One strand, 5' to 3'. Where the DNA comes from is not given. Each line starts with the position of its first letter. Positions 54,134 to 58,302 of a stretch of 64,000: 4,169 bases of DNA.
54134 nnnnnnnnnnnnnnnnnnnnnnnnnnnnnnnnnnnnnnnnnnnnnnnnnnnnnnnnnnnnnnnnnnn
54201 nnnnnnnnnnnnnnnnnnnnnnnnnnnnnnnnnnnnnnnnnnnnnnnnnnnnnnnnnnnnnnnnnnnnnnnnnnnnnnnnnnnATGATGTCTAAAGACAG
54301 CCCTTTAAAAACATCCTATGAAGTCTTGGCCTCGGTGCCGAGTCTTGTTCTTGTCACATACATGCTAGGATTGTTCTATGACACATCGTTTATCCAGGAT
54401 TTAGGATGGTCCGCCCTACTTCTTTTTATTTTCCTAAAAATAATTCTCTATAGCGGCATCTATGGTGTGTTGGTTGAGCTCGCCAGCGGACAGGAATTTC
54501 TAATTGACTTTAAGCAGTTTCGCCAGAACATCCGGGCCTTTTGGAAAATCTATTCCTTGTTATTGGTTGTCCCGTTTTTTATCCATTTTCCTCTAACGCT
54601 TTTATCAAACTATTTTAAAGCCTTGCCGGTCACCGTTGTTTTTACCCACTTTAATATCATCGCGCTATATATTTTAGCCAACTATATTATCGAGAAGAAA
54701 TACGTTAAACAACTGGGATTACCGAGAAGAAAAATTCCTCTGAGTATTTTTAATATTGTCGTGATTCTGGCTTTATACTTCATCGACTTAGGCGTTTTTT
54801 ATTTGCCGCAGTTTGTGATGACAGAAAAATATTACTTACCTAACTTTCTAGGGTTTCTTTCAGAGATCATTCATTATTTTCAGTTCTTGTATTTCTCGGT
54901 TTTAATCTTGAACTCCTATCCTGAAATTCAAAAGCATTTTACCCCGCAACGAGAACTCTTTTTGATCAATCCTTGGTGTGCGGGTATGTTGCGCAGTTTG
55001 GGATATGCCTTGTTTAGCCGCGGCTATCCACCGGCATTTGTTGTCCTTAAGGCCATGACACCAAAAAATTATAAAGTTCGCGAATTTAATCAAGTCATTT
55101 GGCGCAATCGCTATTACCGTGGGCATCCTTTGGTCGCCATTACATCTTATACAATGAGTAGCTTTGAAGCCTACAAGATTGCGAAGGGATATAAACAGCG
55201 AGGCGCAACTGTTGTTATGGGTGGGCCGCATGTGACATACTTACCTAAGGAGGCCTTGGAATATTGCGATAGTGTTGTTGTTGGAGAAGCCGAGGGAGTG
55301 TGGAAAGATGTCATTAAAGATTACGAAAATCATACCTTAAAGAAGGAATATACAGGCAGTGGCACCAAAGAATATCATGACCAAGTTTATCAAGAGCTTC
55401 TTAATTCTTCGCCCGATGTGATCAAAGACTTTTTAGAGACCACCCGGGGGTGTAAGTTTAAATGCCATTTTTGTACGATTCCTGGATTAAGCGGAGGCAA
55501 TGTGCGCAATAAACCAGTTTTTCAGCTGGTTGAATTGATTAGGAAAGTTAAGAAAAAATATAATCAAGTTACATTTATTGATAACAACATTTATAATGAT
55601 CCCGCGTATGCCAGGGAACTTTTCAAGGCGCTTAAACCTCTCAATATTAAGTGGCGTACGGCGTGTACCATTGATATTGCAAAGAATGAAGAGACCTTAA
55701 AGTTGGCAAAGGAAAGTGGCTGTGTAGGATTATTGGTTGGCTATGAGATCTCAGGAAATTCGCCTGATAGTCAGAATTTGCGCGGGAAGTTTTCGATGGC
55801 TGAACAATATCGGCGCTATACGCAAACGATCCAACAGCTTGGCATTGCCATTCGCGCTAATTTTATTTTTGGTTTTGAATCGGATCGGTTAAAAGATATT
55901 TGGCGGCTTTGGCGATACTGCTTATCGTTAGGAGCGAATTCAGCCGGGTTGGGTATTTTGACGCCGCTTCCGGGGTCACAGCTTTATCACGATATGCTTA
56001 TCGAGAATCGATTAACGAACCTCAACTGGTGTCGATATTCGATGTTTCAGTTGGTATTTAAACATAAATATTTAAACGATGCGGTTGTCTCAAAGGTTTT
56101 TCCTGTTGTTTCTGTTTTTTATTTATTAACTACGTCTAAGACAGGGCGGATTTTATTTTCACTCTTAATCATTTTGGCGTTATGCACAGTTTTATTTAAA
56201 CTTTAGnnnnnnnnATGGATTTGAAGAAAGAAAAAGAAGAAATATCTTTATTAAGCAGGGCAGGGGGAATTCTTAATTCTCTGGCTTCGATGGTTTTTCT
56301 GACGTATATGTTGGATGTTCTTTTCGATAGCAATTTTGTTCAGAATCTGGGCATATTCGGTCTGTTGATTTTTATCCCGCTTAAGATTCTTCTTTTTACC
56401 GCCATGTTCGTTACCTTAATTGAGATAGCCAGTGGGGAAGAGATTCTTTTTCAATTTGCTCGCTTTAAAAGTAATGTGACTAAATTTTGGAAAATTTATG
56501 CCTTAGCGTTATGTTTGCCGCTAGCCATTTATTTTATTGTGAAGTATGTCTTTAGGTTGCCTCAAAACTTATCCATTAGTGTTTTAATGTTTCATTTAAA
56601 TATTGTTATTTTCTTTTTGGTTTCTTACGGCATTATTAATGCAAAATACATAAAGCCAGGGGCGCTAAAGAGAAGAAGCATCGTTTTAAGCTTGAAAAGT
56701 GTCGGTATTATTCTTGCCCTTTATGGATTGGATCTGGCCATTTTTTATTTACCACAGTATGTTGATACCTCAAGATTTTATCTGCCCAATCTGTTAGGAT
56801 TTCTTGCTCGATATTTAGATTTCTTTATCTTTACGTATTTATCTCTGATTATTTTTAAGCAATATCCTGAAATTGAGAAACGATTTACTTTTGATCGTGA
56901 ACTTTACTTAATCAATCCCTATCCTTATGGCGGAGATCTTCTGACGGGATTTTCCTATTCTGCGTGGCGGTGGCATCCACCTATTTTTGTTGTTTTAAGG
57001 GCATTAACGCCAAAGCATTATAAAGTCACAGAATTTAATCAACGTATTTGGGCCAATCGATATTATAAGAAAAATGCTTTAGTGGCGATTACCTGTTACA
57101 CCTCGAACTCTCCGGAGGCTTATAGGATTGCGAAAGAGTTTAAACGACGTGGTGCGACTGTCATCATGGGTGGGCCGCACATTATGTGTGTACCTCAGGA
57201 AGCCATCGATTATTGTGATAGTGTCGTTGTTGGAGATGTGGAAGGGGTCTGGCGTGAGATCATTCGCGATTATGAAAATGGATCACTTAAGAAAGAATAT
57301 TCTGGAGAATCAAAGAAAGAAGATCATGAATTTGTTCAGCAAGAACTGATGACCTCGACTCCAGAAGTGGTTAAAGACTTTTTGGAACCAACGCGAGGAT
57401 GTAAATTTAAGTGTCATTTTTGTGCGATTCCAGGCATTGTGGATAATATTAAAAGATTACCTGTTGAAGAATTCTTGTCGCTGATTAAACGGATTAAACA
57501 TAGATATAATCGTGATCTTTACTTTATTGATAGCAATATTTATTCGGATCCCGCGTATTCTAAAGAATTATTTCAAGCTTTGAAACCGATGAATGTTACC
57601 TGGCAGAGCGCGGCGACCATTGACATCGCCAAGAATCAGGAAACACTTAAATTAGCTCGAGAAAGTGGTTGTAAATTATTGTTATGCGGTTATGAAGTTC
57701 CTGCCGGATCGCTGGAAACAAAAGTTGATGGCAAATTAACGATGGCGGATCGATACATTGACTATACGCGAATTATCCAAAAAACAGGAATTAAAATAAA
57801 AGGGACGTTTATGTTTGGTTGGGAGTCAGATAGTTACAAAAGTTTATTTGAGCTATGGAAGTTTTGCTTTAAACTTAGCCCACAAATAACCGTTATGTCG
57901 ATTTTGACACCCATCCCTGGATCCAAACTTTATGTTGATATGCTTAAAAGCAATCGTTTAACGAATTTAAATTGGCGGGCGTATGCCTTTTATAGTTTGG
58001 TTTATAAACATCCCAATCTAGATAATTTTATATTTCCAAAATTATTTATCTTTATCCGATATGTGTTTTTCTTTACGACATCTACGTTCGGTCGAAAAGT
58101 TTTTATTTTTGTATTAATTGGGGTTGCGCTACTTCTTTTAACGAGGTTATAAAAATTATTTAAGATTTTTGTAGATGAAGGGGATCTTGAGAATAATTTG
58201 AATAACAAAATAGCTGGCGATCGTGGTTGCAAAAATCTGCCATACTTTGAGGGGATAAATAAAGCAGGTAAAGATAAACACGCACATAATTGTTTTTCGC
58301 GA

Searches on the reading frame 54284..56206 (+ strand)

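Call 43: search_protein_families(library=pfam, proteins=[window:54284-56206:+], max_evalue=0.00001)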
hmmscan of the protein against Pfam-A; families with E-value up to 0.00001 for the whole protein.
window:54284-56206:+ (640 aa): 2 families
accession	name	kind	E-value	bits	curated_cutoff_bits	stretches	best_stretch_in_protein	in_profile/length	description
PF04055.27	Radical_SAM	-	5.1e-10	40.2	29.5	1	385-539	2-159/166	Radical SAM superfamily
PF02310.24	B12-binding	-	1.5e-08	35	32.1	1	283-339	54-116/121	B12 binding domain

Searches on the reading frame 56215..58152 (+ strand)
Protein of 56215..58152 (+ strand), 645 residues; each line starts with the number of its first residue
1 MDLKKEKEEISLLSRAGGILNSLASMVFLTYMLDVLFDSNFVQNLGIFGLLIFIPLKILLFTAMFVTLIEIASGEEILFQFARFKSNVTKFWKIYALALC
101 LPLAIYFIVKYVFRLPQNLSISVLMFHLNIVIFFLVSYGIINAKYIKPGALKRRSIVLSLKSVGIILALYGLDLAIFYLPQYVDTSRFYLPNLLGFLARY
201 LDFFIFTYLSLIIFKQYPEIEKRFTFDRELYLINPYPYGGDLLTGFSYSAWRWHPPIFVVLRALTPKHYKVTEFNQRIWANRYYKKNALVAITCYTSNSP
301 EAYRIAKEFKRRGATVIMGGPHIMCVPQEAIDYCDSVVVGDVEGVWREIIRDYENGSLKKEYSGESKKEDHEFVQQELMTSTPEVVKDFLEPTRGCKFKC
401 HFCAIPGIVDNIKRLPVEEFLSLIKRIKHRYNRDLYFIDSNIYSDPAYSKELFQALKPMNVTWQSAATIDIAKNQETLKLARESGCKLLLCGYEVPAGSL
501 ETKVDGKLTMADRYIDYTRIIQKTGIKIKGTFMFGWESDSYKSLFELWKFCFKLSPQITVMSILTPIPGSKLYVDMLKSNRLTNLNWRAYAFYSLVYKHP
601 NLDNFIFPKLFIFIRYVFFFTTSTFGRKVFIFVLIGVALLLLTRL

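Call 43: search_protein_families(library=pfam, proteins=[window:56215-58152:+], max_evalue=0.00001)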
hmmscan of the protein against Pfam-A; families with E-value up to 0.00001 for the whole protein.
window:56215-58152:+ (645 aa): 2 families
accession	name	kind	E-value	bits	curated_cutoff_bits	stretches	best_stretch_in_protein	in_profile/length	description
PF04055.27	Radical_SAM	-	1.2e-08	35.8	29.5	1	391-535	2-150/166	Radical SAM superfamily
PF02310.24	B12-binding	-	9.7e-07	29.1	32.1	1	288-348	53-119/121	B12 binding domain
